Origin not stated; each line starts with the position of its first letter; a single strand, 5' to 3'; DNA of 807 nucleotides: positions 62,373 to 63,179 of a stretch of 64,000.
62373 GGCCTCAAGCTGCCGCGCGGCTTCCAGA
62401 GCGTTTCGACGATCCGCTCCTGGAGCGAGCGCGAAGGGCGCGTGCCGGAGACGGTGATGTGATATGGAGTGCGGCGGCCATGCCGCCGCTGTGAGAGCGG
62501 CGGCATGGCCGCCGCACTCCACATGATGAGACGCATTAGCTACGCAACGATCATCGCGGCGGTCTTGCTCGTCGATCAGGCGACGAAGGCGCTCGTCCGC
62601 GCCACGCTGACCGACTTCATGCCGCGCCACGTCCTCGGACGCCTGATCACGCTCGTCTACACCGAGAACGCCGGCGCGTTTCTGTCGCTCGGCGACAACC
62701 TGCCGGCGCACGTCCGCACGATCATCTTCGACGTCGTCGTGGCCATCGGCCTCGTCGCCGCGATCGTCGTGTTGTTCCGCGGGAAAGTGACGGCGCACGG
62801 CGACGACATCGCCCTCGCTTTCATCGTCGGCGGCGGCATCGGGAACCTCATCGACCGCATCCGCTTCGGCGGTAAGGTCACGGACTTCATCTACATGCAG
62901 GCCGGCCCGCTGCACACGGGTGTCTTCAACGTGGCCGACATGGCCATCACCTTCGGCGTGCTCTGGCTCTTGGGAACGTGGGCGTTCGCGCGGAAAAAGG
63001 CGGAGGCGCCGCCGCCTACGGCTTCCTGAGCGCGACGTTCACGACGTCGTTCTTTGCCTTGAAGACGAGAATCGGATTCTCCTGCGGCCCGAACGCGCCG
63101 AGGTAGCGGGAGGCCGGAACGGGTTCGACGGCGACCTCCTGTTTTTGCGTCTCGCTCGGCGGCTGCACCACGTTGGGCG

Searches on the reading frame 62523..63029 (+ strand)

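Call 76: search_protein_families(library=pfam, proteins=[window:62523-63029:+], max_evalue=0.001)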
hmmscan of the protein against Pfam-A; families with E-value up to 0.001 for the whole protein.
window:62523-63029:+ (168 aa): 1 family
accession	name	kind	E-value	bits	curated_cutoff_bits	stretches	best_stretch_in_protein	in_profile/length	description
PF01252.23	Peptidase_A8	-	7.1e-29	101.3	25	1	10-150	1-137/142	Signal peptidase (SPase) II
